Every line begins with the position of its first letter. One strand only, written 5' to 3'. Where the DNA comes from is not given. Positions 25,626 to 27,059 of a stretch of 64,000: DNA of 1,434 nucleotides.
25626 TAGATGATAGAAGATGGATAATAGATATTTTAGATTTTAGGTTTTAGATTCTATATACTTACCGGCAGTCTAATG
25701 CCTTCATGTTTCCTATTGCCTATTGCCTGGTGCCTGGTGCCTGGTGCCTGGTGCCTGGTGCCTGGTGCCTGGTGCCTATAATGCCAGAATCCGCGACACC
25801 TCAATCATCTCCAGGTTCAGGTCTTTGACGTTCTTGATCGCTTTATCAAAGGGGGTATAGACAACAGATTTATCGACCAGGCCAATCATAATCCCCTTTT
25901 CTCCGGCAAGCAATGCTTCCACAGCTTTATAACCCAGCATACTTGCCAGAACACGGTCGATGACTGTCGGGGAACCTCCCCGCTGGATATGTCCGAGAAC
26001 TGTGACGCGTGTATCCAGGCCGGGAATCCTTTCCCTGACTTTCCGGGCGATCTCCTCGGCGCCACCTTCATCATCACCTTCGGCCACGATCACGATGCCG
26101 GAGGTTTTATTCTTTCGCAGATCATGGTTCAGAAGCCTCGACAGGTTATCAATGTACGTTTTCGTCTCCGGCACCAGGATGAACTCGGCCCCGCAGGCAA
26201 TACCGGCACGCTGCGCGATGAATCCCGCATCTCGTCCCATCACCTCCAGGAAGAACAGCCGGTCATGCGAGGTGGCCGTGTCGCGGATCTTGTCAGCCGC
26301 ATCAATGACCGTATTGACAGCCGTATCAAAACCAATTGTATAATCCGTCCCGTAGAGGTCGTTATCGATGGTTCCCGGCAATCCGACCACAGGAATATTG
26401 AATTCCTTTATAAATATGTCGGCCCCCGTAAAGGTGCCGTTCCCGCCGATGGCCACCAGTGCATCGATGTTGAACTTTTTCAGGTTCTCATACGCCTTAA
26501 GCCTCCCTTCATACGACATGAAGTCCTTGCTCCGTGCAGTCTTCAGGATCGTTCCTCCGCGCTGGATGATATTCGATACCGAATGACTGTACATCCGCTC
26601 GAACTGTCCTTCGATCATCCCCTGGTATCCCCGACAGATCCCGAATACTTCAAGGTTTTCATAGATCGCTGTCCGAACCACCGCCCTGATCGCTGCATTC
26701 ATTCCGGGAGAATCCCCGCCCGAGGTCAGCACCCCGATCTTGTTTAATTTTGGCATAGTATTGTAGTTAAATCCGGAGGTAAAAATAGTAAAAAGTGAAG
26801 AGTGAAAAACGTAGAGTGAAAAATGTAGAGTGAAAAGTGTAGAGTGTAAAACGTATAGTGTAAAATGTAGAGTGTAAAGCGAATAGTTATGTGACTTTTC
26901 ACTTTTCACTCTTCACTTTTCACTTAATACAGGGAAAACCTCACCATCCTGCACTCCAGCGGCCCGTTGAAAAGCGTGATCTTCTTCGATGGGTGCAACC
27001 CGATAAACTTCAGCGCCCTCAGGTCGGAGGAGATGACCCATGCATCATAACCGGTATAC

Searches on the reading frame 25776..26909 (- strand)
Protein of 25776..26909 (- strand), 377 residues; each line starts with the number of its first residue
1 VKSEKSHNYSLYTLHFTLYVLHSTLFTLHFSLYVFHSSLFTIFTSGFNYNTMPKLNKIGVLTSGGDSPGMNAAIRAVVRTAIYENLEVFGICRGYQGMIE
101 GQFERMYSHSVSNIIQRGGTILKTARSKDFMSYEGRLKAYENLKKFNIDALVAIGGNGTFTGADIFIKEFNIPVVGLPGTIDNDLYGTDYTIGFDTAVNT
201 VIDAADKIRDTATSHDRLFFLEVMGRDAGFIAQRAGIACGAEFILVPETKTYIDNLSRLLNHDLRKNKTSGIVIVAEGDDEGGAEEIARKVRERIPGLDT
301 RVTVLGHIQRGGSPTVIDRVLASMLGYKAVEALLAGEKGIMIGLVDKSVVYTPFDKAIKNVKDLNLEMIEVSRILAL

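Call 26: search_protein_families(library=pfam, proteins=[window:25776-26909:-], max_evalue=0.00001)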
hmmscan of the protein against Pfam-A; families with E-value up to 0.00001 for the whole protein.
window:25776-26909:- (377 aa): 1 family
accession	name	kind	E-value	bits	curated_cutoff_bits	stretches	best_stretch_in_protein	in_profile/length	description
PF00365.25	PFK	-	5.8e-112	374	30.9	1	57-333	1-277/277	Phosphofructokinase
